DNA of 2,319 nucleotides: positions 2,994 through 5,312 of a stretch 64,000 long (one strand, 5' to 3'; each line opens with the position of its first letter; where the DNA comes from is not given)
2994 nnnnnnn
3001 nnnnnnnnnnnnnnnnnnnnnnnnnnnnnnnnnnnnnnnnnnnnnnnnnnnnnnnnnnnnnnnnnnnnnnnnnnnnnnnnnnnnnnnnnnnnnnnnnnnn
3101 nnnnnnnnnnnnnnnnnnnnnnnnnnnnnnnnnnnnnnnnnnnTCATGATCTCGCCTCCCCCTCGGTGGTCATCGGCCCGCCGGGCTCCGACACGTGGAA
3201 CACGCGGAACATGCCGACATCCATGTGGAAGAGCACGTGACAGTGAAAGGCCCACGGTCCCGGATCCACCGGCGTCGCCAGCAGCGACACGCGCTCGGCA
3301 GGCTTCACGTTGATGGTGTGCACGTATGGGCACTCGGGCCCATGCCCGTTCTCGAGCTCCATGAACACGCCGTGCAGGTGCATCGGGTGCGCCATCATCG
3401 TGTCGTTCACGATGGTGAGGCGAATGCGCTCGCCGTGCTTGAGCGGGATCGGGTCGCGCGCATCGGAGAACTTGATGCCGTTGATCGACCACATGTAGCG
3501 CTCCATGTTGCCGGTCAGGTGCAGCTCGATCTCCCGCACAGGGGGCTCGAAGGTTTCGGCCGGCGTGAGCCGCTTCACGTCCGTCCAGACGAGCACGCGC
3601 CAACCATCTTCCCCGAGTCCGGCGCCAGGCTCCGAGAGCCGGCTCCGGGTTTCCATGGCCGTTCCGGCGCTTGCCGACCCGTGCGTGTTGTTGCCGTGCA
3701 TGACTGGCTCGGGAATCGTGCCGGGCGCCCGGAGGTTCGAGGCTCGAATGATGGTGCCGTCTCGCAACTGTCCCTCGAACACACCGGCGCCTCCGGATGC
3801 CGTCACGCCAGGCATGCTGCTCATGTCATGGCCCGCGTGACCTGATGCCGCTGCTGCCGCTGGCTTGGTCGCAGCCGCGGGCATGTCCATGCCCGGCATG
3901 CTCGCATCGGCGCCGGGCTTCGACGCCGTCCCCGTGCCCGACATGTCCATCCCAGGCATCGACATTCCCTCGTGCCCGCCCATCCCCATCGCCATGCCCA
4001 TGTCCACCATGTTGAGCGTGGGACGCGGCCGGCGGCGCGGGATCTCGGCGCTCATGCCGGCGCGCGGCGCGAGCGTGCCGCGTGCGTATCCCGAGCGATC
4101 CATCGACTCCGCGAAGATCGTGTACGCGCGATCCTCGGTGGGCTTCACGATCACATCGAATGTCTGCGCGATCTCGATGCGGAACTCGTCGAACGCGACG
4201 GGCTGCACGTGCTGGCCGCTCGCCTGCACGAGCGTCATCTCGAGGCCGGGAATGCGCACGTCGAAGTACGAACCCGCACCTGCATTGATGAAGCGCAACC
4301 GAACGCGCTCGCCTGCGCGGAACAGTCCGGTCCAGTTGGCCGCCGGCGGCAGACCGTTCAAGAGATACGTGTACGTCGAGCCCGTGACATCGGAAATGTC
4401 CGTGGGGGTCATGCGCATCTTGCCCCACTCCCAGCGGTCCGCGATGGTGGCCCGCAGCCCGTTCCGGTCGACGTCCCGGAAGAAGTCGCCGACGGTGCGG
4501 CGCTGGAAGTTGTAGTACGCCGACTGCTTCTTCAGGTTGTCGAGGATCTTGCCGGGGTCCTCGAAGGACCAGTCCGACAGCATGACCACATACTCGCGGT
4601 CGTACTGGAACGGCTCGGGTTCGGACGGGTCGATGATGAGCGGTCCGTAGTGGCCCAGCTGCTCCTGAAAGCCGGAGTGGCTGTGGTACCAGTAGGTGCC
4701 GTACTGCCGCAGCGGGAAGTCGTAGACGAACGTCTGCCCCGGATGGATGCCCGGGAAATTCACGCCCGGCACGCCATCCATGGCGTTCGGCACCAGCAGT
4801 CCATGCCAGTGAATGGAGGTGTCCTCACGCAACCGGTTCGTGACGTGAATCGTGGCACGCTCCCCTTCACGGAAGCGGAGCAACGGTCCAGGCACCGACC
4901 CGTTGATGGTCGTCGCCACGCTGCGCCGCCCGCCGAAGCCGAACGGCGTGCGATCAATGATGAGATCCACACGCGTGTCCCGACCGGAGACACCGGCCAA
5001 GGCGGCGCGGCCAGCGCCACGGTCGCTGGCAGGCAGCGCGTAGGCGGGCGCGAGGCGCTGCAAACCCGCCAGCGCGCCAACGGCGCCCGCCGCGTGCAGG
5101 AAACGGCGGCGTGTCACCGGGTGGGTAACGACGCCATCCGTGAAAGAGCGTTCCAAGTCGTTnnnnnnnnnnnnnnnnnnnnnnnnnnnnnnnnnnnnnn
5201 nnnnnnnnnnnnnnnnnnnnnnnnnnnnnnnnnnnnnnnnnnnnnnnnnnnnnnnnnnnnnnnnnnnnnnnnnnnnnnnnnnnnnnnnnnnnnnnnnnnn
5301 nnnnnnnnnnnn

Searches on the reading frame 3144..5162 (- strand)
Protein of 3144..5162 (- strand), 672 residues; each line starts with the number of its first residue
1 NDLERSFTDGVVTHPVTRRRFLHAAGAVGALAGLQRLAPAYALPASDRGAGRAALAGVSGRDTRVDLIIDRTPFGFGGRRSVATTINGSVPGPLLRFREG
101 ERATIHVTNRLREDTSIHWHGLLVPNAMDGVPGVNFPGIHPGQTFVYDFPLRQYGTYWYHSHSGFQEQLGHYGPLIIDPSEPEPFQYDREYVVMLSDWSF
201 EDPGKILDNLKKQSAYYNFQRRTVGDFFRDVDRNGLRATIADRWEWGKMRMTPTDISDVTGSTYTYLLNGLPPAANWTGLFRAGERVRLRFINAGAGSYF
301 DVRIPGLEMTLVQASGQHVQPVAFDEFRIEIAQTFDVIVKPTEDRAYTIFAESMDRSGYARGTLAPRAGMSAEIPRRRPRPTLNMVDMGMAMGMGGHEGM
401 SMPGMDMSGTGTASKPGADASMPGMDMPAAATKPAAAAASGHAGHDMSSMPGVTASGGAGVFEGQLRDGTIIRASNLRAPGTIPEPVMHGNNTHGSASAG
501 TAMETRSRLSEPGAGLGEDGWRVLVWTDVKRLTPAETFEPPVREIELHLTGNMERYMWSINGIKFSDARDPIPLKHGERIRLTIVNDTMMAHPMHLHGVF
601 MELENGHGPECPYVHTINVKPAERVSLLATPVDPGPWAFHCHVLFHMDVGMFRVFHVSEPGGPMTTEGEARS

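Call 54: search_protein_families(library=pfam, max_evalue=0.00001, proteins=[window:3144-5162:-])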
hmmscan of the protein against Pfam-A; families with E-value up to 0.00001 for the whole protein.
window:3144-5162:- (672 aa): 3 families
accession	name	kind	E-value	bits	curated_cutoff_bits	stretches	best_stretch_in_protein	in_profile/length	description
PF07732.21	Cu-oxidase_3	-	1.4e-41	141.8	21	1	81-180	15-117/119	Multicopper oxidase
PF07731.20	Cu-oxidase_2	-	1.4e-30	106.3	20.4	1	540-659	3-135/137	Multicopper oxidase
PF00394.28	Cu-oxidase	-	2.2e-23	83.5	21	1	222-355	33-143/157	Multicopper oxidase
